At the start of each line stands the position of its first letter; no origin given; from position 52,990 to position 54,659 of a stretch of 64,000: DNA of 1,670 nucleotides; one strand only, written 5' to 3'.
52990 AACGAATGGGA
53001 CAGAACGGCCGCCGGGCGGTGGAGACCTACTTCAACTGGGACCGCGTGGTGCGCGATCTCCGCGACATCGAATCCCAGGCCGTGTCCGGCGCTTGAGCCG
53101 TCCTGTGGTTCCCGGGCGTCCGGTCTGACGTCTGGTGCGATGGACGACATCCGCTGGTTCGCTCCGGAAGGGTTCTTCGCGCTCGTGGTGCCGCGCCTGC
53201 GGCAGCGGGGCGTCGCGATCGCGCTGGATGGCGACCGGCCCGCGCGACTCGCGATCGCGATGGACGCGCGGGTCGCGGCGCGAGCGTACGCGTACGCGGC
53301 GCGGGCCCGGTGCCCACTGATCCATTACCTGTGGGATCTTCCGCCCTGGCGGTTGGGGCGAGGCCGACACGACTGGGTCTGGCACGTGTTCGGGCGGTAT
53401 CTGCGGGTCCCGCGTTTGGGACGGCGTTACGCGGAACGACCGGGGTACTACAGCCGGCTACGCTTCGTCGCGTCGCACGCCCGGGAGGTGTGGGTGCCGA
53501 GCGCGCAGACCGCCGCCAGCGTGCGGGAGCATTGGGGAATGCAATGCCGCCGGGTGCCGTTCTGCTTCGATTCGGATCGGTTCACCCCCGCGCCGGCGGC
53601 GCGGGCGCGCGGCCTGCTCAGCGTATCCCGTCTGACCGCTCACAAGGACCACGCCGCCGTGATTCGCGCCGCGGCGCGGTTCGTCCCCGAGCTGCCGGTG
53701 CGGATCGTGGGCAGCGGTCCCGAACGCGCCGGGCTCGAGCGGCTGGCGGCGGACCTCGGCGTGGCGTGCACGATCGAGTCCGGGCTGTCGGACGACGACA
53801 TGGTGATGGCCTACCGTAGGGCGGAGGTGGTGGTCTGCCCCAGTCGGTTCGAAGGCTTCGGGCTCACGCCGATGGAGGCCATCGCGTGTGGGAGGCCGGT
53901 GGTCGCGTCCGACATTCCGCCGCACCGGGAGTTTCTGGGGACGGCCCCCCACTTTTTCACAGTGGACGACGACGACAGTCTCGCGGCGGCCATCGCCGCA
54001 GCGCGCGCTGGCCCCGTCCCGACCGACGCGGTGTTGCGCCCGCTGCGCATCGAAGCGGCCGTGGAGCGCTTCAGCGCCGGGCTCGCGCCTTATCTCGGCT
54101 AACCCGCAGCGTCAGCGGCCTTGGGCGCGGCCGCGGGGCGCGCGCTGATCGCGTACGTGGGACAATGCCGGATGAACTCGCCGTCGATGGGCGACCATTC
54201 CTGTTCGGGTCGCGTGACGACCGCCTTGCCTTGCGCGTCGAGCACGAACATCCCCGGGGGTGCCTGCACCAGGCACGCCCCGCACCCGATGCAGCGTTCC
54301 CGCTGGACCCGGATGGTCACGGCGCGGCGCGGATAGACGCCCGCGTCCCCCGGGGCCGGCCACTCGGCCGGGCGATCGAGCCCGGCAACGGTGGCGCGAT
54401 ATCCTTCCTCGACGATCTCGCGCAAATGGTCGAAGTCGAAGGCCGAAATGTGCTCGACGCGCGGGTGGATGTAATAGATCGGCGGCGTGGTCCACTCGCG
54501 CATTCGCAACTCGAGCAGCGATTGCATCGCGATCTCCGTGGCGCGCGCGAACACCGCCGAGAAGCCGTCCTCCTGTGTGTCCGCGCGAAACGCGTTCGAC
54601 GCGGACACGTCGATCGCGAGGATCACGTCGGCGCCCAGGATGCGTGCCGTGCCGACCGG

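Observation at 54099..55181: Patatin-like phospholipase fused to a single-cluster ferredoxin domain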

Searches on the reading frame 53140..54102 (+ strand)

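Call 10: search_protein_families(library=pfam, proteins=[window:53140-54102:+], max_evalue=0.001)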
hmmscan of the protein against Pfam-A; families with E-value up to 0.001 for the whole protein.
window:53140-54102:+ (320 aa): 4 families
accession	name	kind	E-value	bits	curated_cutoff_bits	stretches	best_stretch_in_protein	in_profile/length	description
PF00534.26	Glycos_transf_1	-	2.4e-25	89.5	26.4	1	157-287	16-154/172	Glycosyl transferases group 1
PF13692.12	Glyco_trans_1_4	-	6.8e-22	78.7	27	1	158-286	3-137/142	Glycosyl transferases group 1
PF20706.3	GT4-conflict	-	3.8e-10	39.7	26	1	218-258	272-312/385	Family 4 Glycosyltransferase in conflict systems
PF13524.12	Glyco_trans_1_2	-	3.1e-07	30.9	25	1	175-290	6-113/144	Glycosyl transferase-like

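Call 44: search_protein_families(library=padloc, proteins=[window:53140-54102:+], max_evalue=0.001)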
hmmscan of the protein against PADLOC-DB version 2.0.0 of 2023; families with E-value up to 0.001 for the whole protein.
window:53140-54102:+ (320 aa): 0 families

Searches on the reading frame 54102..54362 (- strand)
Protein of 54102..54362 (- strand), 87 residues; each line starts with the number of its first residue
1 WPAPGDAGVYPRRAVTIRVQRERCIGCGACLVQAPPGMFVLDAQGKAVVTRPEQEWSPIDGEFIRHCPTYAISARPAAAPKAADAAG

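Call 55: predict_structure(alignment_id=A5)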
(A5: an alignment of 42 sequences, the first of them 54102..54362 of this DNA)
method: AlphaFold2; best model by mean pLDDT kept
length: 87 residues; sequences in the alignment: 42
mean_pLDDT: 80.9   pTM: 0.65
mean pLDDT of the five models: 80.9, 77.8, 72.2, 66.0, 64.7
residues with pLDDT >= 90: 42; 70-90: 26; 50-70: 10; < 50: 9
segments of 3 or more residues with pLDDT < 50: 1-4, 83-87
pLDDT, mean of each block of 10 residues (from residue 1): 51 87 94 92 94 80 90 83 47
secondary structure, 60 per line:
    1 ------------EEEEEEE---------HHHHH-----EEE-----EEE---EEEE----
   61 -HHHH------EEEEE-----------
elements in order: E13-19 H29-33 E39-41 E47-49 E53-56 H62-65 E72-76

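Call 57: fold_search(model_id=the predicted structure, library=pdb)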
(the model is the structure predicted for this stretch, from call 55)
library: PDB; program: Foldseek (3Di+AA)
matches with E <= 10: 303; with E <= 0.001: 5
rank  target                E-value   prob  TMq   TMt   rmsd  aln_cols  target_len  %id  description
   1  8amp                  2.6e-04  1.00  0.62  0.81   2.0        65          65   25  Crystal structure of M.tuberculosis ferredoxin Fdx (released 2023-02-15)
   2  1iqz                  3.2e-04  1.00  0.58  0.62   2.7        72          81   30  OXIDIZED [4Fe-4S] FERREDOXIN FROM BACILLUS THERMOPROTEOLYTICUS (FORM I) (released 2002-02-13)
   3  1vjw                  3.4e-04  1.00  0.58  0.83   1.8        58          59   41  STRUCTURE OF OXIDOREDUCTASE (NADP+(A),FERREDOXIN(A)) (released 1996-12-23)
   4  9a4s_A                3.4e-04  1.00  0.56  0.59   2.8        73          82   30  Integrative model of FER-YVFG by crosslinking MS and deep learning (released 2024-09-18)
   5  1siz_A                7.2e-04  1.00  0.56  0.71   3.3        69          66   26  Crystal structure of the [Fe3S4]-ferredoxin from the hyperthermophilic archaeon Pyrococcus furiosus (released 2004-05-25)
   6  2z8q_A                1.2e-03  1.00  0.51  0.66   3.8        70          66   28  ferredoxin from Pyrococcus furiosus, D14C variant (released 2007-09-18)
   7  1fxr_A                1.9e-03  1.00  0.58  0.77   2.1        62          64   29  CRYSTAL STRUCTURE OF THE FERREDOXIN I FROM DESULFOVIBRIO AFRICANUS AT 2.3 ANGSTROMS RESOLUTION (released 1995-01-26)
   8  8amq                  2.3e-03  1.00  0.54  0.12   3.2        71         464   25  Crystal structure of the complex CYP143-FdxE from M. tuberculosis (released 2023-02-15)
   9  9bt4_H                3.2e-03  1.00  0.58  0.60   3.0        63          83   19  Pyruvate:Ferredoxin Oxidoreductase from Methanosarcina acetivorans (released 2024-10-09)
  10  9bt4_G                4.9e-03  1.00  0.59  0.61   3.0        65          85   18  Pyruvate:Ferredoxin Oxidoreductase from Methanosarcina acetivorans (released 2024-10-09)
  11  5exd_B                4.9e-03  1.00  0.55  0.19   8.6        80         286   20  Crystal structure of oxalate oxidoreductase from Moorella thermoacetica bound with carboxy-di-oxido-methyl-TPP (COOM-T (released 2015-12-30)
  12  9a0b_B                7.9e-03  1.00  0.52  0.48   3.9        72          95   22  Structure determination of the HgcAB complex using metagenome sequence data, coevolution analysis, and ab initio struc (released 2020-06-12)
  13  8a8o_C                9.1e-03  1.00  0.56  0.49   1.8        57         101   32  PAPS reductase from Methanothermococcus thermolithotrophicus refined to 1.45 A (released 2023-04-26)
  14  7m1o_A                9.1e-03  1.00  0.58  0.70   2.7        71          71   18  Hydrogenobacter thermophilus ferredoxin 1 S64A variant (released 2021-07-28)
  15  5c4i_B                9.1e-03  1.00  0.55  0.17   8.9        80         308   20  Structure of an Oxalate Oxidoreductase (released 2015-07-01)
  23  4id8                  1.1e-02  1.00  0.52  0.68   2.9        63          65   30  The crystal structure of a [3Fe-4S] ferredoxin associated with CYP194A4 from R. palustris HaA2 (released 2013-12-11)
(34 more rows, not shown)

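Call 58: search_solved_structures(query=window:54102-54362:-, max_evalue=0.01, show_alignments=4)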
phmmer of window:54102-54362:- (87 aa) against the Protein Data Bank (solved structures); distinct sequences matched with E-value up to 0.01: 8.
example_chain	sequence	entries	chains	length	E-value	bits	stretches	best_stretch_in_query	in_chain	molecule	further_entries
1rof_A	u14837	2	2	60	1.1e-06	31.9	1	16-74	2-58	FERREDOXIN | FERREDOXIN(A)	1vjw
1dwl_A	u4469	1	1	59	4.9e-06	29.9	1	16-73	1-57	FERREDOXIN I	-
7bkb_L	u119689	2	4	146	4.1e-05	26.9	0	13-42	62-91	Formylmethanofuran dehydrogenase, subunit G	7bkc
9mqx_E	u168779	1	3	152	0.00044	23.6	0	16-79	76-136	Fe-S-cluster-containing hydrogenase subunit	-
8a8o_C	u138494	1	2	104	0.0026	21.1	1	15-73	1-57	Beta-subunit of the PAPS reductase from Methanothermococcus thermolithotrophicus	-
2z8q_A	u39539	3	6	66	0.0036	20.7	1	17-79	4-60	Ferredoxin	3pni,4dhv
1f2g_A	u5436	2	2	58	0.0044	20.4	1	22-72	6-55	FERREDOXIN II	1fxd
1iqz_A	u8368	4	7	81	0.0091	19.4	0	19-55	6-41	Ferredoxin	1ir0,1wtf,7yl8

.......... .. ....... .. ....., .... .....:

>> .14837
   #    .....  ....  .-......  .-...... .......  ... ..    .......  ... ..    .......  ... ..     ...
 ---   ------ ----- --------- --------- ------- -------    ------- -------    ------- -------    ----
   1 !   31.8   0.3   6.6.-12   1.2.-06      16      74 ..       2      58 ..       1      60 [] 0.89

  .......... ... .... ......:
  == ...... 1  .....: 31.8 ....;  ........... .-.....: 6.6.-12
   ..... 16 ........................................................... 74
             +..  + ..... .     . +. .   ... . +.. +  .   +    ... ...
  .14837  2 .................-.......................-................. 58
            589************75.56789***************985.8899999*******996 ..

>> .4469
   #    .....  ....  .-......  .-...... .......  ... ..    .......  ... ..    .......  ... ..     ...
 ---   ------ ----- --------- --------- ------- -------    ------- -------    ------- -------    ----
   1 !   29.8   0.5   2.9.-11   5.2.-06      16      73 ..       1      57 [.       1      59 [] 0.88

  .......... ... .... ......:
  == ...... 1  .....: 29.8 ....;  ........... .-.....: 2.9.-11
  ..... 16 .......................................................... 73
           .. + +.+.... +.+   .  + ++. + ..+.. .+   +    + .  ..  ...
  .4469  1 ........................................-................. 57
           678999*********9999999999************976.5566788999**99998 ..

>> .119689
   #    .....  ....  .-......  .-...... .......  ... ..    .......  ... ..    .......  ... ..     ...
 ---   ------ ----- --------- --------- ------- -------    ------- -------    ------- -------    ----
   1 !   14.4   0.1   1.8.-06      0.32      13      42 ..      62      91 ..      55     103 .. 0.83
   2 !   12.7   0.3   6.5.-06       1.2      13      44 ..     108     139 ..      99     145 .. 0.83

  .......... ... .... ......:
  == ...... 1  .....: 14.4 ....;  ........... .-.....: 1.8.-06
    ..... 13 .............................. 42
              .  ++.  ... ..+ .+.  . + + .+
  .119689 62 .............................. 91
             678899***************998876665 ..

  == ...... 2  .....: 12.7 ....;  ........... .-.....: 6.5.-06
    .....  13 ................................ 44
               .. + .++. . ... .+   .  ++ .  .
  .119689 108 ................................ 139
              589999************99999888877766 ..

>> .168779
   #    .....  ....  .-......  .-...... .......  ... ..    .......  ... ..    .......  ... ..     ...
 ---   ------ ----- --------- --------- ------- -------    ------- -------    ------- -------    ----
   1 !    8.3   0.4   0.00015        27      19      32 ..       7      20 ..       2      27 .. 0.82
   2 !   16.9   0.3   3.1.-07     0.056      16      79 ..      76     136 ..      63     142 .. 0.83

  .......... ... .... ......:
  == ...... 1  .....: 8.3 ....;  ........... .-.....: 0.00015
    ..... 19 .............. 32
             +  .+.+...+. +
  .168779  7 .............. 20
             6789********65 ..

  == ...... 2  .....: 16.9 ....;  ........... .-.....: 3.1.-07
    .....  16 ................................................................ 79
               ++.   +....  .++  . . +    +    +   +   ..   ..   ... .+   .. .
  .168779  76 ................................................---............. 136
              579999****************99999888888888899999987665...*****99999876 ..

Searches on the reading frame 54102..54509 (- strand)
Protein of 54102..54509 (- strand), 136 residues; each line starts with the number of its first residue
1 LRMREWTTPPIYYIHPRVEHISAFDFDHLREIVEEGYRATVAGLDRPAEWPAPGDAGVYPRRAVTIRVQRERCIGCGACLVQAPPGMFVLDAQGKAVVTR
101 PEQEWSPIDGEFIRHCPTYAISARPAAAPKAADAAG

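Call 29: find_related_loci(query=A3, collection=genome_contigs, flank=8000)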
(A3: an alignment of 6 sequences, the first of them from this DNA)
Query A3 (136 aa) in genome_contigs; peptide patterns used: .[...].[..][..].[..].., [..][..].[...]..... (x = any residue, [..] = any of these).
599 stretches matched a pattern (row limit reached: there are more); 264 encode a relative of the query (tblastn E <= 1e-3); the best 80 are kept; 80 distinct loci.
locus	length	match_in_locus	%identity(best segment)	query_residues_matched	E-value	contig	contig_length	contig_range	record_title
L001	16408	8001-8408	99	1-136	2e-90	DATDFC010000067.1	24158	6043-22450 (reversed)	MAG TPA_asm: Gemmatimonadales bacterium isolate SMAG_U216 k141_1140581, whole genome shotgun sequence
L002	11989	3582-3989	99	1-136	3e-90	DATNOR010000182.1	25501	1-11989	MAG TPA_asm: Gemmatimonadales bacterium isolate SMAG_U11536 k141_1085066, whole genome shotgun sequence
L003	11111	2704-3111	99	1-136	7e-90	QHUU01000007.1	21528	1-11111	MAG: Gemmatimonadetes bacterium isolate AG20 14_0903_12_20cm_scaffold_2222_curated, whole genome shotgun sequence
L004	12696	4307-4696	92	1-130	2e-82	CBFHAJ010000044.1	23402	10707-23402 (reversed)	MAG TPA_asm: uncultured bacterium isolate SRR21876936_metabat2_14 genome assembly, contig: ERZ27257217.143, whole genome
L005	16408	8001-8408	87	1-136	2e-80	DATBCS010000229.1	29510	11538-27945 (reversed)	MAG TPA_asm: Gemmatimonadales bacterium isolate SMAG_U5791 k141_3342473, whole genome shotgun sequence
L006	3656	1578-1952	92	1-125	4e-80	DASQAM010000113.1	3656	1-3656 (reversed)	MAG TPA_asm: Gemmatimonadales bacterium isolate SMAG_U11645 k141_287064, whole genome shotgun sequence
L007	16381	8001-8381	90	2-128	2e-79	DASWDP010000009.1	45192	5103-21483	MAG TPA_asm: Gemmatimonadales bacterium isolate SMAG_U2739 k141_269368, whole genome shotgun sequence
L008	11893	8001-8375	92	1-125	3e-79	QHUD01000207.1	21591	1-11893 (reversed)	MAG: Gemmatimonadetes bacterium isolate AG36 14_0927_12_20cm_scaffold_1980_curated, whole genome shotgun sequence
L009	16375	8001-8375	92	1-125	3e-79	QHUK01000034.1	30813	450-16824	MAG: Gemmatimonadetes bacterium isolate AG3 14_0919_02_20cm_scaffold_256_curated, whole genome shotgun sequence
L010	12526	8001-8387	87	1-129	1e-78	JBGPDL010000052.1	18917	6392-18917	MAG: Gemmatimonadota bacterium isolate OBJ_0618_050_25 k141_5571302_length_18917_cov_23.0795, whole genome shotgun seque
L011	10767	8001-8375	90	1-125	9e-79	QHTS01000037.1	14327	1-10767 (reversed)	MAG: Gemmatimonadetes bacterium isolate AG46 14_0903_13_30cm_scaffold_387818_curated, whole genome shotgun sequence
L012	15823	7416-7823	85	1-136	2e-78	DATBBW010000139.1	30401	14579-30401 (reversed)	MAG TPA_asm: Gemmatimonadales bacterium isolate SMAG_U5769 k141_3068548, whole genome shotgun sequence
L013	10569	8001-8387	87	1-129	2e-77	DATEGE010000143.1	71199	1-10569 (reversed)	MAG TPA_asm: Gemmatimonadales bacterium isolate SMAG_U8777 k141_1827397, whole genome shotgun sequence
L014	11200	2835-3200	93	1-122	3e-77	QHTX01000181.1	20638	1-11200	MAG: Gemmatimonadetes bacterium isolate AG41 14_0903_05_30cm_scaffold_5061_curated, whole genome shotgun sequence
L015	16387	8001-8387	84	1-129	9e-77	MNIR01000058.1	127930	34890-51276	MAG: Gemmatimonadetes bacterium 13_1_20CM_4_69_16 13_1_20cm_4_scaffold_59, whole genome shotgun sequence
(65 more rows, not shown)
